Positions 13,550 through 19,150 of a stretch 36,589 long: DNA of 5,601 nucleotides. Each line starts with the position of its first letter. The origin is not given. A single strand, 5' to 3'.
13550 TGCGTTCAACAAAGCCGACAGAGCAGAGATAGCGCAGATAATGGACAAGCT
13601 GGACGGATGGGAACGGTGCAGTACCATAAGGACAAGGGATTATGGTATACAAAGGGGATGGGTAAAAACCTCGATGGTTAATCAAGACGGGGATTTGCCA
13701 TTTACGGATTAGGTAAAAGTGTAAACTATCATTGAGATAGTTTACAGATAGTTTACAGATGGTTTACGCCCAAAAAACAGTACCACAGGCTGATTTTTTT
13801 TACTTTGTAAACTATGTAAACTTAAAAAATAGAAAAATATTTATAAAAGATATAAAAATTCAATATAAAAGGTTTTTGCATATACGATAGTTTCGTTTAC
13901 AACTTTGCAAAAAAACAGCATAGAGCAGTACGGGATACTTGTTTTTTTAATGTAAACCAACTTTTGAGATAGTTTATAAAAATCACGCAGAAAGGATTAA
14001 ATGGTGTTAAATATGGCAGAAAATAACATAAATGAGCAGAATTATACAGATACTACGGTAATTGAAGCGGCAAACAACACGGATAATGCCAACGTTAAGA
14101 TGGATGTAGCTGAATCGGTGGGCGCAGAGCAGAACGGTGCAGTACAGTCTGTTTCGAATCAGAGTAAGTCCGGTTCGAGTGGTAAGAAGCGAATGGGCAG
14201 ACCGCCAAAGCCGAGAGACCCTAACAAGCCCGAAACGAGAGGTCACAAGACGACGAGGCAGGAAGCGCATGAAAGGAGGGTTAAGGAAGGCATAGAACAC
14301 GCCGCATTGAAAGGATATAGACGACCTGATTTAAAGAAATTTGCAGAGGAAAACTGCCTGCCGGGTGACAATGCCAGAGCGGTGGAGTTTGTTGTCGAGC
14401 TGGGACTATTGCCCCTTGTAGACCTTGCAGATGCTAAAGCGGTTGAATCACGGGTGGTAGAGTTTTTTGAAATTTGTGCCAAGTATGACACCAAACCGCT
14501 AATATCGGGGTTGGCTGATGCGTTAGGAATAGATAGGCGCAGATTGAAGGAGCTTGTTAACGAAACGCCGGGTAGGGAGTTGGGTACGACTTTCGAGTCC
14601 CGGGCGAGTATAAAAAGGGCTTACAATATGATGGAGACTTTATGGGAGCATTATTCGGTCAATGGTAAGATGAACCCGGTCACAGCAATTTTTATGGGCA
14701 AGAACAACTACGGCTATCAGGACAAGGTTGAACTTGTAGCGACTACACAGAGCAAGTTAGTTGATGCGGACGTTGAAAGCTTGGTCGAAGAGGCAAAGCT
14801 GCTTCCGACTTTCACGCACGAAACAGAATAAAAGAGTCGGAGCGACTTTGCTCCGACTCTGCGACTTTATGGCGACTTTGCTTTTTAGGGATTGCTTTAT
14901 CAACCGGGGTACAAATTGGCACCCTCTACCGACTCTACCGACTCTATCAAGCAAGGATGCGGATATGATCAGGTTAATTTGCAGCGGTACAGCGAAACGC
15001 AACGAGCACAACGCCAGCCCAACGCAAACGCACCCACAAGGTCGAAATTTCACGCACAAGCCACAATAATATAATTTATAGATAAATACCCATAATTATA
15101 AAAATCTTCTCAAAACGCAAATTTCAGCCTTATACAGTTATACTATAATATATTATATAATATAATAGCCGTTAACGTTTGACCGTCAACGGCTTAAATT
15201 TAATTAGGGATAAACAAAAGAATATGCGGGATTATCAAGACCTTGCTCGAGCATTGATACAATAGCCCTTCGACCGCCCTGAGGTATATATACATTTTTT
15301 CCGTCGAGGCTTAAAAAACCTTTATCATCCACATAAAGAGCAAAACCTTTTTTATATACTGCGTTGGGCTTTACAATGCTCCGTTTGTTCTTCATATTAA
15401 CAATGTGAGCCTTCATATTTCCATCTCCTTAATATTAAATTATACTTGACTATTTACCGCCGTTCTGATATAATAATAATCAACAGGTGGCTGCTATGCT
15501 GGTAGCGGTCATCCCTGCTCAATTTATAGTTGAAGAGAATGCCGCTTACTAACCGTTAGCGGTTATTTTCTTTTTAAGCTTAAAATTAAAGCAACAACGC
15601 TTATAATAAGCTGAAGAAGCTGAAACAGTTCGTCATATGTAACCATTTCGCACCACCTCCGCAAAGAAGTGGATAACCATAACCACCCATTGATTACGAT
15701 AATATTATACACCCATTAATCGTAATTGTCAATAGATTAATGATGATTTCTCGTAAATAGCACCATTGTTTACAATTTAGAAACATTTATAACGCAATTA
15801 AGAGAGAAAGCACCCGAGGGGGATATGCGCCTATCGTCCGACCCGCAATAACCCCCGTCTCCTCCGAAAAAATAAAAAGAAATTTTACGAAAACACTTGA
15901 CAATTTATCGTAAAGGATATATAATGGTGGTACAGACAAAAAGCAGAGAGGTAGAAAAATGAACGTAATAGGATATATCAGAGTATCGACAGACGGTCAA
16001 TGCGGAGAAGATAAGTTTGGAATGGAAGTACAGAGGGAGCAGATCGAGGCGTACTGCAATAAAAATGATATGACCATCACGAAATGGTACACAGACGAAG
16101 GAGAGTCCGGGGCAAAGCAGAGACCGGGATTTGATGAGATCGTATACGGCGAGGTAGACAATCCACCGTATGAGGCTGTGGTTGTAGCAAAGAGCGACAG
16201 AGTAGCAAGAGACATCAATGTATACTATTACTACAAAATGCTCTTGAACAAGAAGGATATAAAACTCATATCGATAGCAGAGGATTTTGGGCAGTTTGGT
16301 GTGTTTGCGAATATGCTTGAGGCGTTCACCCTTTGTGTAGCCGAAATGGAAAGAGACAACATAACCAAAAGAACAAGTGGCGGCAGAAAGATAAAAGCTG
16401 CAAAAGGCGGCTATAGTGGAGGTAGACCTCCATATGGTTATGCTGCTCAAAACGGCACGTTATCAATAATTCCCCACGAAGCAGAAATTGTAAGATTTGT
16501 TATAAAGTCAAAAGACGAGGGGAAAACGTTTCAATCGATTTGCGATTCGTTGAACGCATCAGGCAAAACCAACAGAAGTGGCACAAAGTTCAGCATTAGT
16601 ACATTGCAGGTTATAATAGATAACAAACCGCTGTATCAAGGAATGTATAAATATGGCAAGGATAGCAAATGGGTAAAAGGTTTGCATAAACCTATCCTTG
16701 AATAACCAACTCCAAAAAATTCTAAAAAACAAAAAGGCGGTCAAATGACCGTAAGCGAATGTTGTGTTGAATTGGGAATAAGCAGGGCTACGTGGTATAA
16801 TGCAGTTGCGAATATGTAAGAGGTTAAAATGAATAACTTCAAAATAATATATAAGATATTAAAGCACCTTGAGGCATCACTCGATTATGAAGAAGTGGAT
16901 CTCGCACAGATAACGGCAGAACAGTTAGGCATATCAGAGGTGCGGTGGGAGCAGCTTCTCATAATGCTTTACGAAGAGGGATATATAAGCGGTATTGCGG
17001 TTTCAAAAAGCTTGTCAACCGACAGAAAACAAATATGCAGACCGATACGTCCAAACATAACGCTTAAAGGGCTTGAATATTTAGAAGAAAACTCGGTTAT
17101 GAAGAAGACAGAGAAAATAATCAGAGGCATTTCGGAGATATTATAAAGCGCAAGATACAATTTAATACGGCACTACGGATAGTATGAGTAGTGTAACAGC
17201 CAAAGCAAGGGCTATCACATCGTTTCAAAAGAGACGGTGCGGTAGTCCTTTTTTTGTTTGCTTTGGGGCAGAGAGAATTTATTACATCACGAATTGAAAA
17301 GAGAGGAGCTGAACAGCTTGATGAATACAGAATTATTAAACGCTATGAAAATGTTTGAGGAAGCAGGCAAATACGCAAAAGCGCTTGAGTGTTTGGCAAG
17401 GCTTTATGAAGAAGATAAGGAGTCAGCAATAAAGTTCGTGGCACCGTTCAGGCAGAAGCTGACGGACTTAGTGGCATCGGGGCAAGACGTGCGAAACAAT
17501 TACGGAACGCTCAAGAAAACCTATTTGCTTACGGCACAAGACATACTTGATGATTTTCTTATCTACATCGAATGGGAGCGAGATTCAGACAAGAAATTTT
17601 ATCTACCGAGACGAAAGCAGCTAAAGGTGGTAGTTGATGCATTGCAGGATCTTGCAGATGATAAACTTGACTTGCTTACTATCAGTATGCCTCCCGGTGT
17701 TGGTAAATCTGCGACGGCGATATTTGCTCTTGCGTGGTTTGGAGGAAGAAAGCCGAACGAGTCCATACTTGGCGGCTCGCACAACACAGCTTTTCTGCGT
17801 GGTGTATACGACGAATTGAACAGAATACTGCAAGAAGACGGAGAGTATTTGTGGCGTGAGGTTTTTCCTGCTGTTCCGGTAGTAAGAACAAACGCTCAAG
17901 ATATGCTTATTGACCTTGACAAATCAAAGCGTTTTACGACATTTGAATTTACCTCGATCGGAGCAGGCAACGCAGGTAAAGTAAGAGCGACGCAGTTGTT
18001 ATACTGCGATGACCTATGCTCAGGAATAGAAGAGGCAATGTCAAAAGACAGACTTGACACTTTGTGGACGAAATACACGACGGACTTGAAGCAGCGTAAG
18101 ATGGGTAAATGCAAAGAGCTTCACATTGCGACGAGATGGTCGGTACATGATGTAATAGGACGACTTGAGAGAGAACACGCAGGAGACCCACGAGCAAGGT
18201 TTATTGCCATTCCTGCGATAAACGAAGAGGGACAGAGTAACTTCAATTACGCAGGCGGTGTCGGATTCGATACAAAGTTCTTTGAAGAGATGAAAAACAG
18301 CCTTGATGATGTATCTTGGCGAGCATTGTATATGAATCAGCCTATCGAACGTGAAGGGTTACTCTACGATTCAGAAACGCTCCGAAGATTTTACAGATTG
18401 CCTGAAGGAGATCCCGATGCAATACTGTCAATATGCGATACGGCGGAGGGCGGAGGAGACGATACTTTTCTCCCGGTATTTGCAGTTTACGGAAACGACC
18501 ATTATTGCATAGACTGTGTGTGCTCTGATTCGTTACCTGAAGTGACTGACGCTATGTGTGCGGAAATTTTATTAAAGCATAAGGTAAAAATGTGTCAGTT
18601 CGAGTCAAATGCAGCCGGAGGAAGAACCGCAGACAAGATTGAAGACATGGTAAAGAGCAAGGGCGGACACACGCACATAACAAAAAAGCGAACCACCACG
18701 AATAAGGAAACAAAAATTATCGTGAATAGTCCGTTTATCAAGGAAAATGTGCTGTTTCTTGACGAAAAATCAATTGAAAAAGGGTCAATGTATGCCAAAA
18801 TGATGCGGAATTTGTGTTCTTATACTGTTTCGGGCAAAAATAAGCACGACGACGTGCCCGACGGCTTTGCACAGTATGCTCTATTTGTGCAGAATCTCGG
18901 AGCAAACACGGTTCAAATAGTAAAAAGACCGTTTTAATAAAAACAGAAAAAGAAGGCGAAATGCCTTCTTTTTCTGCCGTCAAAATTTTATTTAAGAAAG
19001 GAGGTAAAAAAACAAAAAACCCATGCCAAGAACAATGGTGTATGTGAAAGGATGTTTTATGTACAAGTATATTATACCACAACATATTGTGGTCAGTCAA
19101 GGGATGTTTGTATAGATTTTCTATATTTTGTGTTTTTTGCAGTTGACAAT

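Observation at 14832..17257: A 2.4-kb accessory island splits terS from terL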

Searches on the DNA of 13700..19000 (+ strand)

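Call 7: search_dna_similar(query=window:13700-19000:+, collection=phages, mode=distant, max_rows=20)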
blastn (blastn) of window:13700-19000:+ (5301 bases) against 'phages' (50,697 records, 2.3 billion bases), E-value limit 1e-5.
Records with a match: 3; places in all: 3; records where one place covers at least 80% of the query: 0.
Best place of each record, by identity: 60-80% 3.
By first word of the organism name: Bacteriophage 2; Clostridium 1.
By host as written in the record: - 2; [Clostridium] innocuum 1.
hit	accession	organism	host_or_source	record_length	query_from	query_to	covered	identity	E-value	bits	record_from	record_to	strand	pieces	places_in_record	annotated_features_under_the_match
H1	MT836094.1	Bacteriophage sp.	human fecal samples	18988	2254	2669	8%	69.4%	4e-34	154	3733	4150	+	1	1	record has no annotation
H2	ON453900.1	Clostridium phage Maintenon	[Clostridium] innocuum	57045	4308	4664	7%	67.1%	5e-20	108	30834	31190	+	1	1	terminase large subunit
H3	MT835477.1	Bacteriophage sp.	human fecal samples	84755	4411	4517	2%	72.9%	2e-6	64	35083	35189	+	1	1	record has no annotation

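Call 78: build_rna_model(alignment_id=A2)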
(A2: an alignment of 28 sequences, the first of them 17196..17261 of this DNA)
Model R1 built from alignment A2 (28 sequences, 82 columns); structure: RNAalifold consensus.
model positions 67; base pairs 12; branch points 0; effective number of sequences 28; information 0.796 bits per position. Calibrated on 0.2 Mb of random sequence (short: E-values are rough).
structure used (alignment columns):
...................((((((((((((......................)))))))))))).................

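Call 79: search_with_rna_model(model_id=R1, sources=[window, L002, L003, L005, L006, L008, L011, L013, L014, L015, L016, L017, L018, L021, L022, L024, L029, L036, L039, L040, L046, L047, L048, L051, L054, L056, L057, L060, L063, L064, L065, L068, L073, L074, L079, L081, L083, L084, L086, L087, L093, L094], max_evalue=0.01)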
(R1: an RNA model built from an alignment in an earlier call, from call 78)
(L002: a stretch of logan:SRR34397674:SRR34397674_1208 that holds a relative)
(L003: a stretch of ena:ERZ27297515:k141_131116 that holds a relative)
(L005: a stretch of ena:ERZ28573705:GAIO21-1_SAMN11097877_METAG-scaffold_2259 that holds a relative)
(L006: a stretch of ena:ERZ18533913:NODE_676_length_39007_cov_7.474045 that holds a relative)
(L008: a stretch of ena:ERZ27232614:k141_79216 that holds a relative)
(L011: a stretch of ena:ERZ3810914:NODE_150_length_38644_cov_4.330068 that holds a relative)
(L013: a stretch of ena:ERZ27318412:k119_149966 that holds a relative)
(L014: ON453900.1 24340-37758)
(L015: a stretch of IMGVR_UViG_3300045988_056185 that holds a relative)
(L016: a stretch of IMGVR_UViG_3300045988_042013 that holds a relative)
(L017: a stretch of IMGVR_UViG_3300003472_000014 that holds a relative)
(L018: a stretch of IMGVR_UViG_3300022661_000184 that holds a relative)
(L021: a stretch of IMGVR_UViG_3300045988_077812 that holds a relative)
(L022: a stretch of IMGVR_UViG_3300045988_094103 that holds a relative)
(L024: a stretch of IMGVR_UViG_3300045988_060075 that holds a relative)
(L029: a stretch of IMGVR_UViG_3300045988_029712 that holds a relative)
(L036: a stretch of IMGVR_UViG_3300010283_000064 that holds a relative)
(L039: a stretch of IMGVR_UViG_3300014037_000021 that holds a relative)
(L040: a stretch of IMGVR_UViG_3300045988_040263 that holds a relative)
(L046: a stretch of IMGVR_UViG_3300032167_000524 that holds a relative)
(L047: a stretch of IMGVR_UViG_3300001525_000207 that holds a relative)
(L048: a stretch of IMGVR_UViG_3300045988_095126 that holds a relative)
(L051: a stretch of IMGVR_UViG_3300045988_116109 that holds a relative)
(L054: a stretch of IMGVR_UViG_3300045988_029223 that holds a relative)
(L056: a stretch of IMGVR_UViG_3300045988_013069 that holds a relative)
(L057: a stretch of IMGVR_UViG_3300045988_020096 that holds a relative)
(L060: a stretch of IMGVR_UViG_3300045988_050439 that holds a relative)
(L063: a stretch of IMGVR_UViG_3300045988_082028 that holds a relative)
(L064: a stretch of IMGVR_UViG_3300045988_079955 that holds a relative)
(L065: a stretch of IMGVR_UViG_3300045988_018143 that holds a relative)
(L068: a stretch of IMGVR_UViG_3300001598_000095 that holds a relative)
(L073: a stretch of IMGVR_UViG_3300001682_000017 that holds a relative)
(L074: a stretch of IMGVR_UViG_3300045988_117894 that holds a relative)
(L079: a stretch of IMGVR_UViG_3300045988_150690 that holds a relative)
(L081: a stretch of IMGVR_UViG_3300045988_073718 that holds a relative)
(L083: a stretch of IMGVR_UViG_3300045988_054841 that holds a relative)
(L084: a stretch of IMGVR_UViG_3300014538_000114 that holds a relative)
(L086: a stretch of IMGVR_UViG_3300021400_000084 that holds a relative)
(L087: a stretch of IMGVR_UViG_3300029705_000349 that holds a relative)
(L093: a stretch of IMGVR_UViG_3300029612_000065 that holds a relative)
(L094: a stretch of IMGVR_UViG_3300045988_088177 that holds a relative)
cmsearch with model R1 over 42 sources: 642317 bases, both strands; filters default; matches with E-value up to 0.01: 40.
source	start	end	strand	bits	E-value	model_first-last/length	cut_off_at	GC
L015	6927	6992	+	65.6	1.1e-11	1-67/67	no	0.47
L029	6760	6828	+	65.2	1.3e-11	1-67/67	no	0.43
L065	6880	6945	+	62.4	6.1e-11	1-67/67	no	0.44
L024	6792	6859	+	62.4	6.1e-11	1-67/67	no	0.41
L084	6829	6894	+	60.6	1.6e-10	1-67/67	no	0.38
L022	6794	6861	+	60.6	1.6e-10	1-67/67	no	0.47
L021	6786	6851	+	60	2.1e-10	1-67/67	no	0.42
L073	6816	6881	+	57.5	7.9e-10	1-67/67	no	0.33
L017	6791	6859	+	56.5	1.3e-09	1-67/67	no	0.41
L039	6854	6918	+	55.5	2.4e-09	1-67/67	no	0.4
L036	6839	6905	+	54.4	4.1e-09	1-67/67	no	0.33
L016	4843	4910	+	54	5e-09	1-67/67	no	0.44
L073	8633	8701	+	54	5.2e-09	1-67/67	no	0.39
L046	6710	6774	+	53.8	5.6e-09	1-67/67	no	0.38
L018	6742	6808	+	52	1.5e-08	1-67/67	no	0.42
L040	6756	6819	+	51.7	1.8e-08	1-67/67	no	0.44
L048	6757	6823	+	49.3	6.1e-08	1-67/67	no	0.37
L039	8634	8700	+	48.6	9e-08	1-67/67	no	0.4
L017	8624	8692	+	47.8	1.4e-07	1-67/67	no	0.41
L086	8605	8668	+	45.9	3.7e-07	1-67/67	no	0.36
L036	5029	5093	+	45.2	5.5e-07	1-67/67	no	0.35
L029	8585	8652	+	44.3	9e-07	1-67/67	no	0.5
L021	8600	8670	+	44.1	9.6e-07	1-67/67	no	0.44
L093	6718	6778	+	42.9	1.9e-06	1-67/67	no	0.43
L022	8614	8684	+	41.8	3.3e-06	1-67/67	no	0.42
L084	8645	8716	+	41.2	4.6e-06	1-67/67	no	0.44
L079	8601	8661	+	40.7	5.9e-06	1-67/67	no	0.26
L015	8741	8811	+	38.9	1.6e-05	1-67/67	no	0.45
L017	6790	6858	-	38.8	1.7e-05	1-67/67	no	0.41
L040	8567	8637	+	37.2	3.9e-05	1-67/67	no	0.42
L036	6850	6904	-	35.5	9.1e-05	1-67/67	no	0.33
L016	6674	6742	+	34.5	0.00016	1-67/67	no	0.36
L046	6709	6773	-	32.4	0.00048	1-67/67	no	0.37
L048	8552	8618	+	32.2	0.00053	1-67/67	no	0.43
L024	6791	6858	-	30.3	0.0015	1-67/67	no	0.43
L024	8619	8691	+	29.1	0.0028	1-67/67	no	0.38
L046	8536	8606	+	27.9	0.0053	1-67/67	no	0.35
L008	7922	7992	+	27.8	0.0055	1-67/67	no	0.35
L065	8689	8756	+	27.6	0.0061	1-67/67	no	0.44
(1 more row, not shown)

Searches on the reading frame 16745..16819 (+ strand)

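Call 3: search_protein_families(library=pfam, proteins=[window:16745-16819:+], max_evalue=0.01)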
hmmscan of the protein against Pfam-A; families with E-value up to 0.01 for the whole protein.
window:16745-16819:+ (24 aa): 1 family
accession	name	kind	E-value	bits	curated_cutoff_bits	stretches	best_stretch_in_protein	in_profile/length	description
PF12728.13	HTH_17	-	0.006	17.3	27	1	1-22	2-23/51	Helix-turn-helix domain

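Call 4: search_protein_families(library=phrogs, proteins=[window:16745-16819:+], max_evalue=0.01)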
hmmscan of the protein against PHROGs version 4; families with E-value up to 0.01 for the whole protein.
window:16745-16819:+ (24 aa): 0 families
